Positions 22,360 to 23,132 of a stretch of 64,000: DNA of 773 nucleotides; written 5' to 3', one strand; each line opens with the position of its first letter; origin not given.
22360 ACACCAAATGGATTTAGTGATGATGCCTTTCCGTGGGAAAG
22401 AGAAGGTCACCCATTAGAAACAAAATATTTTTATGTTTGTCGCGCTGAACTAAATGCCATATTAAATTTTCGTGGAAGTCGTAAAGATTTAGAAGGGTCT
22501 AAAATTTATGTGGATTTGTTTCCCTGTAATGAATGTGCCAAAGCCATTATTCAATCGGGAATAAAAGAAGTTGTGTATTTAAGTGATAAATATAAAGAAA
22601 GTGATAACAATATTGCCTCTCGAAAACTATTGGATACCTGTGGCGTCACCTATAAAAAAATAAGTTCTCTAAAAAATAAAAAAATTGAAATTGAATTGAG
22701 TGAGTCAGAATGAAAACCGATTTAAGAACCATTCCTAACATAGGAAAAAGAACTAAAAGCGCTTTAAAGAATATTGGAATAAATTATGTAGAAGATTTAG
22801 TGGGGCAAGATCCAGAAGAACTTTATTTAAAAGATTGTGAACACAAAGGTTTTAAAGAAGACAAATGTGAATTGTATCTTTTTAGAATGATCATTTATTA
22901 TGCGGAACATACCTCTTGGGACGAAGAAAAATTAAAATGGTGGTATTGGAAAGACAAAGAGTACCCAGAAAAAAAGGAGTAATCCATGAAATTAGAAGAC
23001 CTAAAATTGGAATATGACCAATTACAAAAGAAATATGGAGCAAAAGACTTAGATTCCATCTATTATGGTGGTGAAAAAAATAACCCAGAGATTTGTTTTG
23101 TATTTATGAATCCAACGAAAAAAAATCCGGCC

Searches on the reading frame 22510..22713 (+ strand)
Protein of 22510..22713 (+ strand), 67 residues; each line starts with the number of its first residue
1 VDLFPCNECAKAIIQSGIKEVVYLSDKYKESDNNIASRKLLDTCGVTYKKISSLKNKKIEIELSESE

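Call 3: search_protein_families(library=pfam, proteins=[window:22510-22713:+], max_evalue=0.1)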
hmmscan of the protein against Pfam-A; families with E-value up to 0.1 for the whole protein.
window:22510-22713:+ (67 aa): 2 families
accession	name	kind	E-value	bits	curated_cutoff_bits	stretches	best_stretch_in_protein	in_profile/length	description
PF00383.29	dCMP_cyt_deam_1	-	5.9e-06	26.5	25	1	2-24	79-101/102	Cytidine and deoxycytidylate deaminase zinc-binding region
PF14437.12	MafB19-deam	-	3.5e-05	24.1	27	1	2-29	78-105/142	MafB19-like deaminase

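Call 4: search_protein_families(library=ncbifam, proteins=[window:22510-22713:+], max_evalue=0.1)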
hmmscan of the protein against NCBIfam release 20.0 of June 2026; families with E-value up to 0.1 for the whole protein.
window:22510-22713:+ (67 aa): 3 families
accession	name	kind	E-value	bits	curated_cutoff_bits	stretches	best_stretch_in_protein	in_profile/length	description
TIGR02571.1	ComEB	equivalog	8e-09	35.6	219.45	1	4-53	95-140/151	ComE operon protein 2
NF041025.1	antiphage_deaminase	equivalog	8e-08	31.6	400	1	4-32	366-393/437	anti-phage dCTP deaminase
NF008113.2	PRK10860.1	equivalog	0.065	13.1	150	1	3-29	83-109/165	tRNA adenosine(34) deaminase TadA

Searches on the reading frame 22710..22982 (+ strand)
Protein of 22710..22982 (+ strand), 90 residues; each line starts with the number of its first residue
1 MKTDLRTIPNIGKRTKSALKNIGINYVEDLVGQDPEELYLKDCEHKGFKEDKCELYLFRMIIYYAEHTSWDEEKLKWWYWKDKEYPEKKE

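Call 3: search_protein_families(library=pfam, proteins=[window:22710-22982:+], max_evalue=0.1)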
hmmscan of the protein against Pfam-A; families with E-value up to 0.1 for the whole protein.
window:22710-22982:+ (90 aa): 6 families
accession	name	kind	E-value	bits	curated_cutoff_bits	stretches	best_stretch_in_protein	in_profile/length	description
PF11731.14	Cdd1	-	4.1e-23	81.8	25.5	1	3-84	6-84/86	Pathogenicity locus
PF04994.19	TfoX_C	-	5.2e-05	23.7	23.1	1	1-59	1-58/81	TfoX C-terminal domain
PF14520.12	HHH_5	-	0.00047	21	27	1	4-38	3-37/57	Helix-hairpin-helix domain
PF03118.21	RNA_pol_A_CTD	-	0.0018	18.4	23.8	1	14-38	23-47/67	Bacterial RNA polymerase, alpha chain C terminal domain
PF21794.3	RAD51D_N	-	0.0065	17.1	27.3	1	16-41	17-42/60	RAD51D, N-terminal domain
PF11798.14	IMS_HHH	-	0.025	15.3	24.4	1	2-24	10-32/32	IMS family HHH motif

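Call 4: search_protein_families(library=ncbifam, proteins=[window:22710-22982:+], max_evalue=0.1)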
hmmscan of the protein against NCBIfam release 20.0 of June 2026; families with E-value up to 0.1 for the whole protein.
window:22710-22982:+ (90 aa): 5 families
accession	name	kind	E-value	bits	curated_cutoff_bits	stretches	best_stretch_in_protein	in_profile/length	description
NF052618.1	slr1658_cyano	equivalog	0.0004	20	200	1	25-75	122-174/191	slr1658 family protein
NF002292.0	PRK01216.1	equivalog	0.013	14.5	339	1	3-39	178-214/351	DNA polymerase IV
NF047703.1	slr1658_superfam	superfamily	0.053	12.9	100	1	25-74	118-169/185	slr1658 superfamily regulator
NF003301.0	PRK04301.1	equivalog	0.085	12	259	1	2-39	4-41/316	DNA repair and recombination protein RadA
NF008165.0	PRK10917.1-3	equivalog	0.096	11.1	711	1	2-37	7-42/692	ATP-dependent DNA helicase RecG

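Call 30: search_protein_families(library=padloc, proteins=[window:22710-22982:+], max_evalue=0.01)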
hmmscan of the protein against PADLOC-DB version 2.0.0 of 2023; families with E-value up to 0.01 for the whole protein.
window:22710-22982:+ (90 aa): 0 families

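Call 31: search_protein_families(library=phrogs, proteins=[window:22710-22982:+], max_evalue=0.01)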
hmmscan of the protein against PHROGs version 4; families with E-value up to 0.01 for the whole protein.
window:22710-22982:+ (90 aa): 0 families
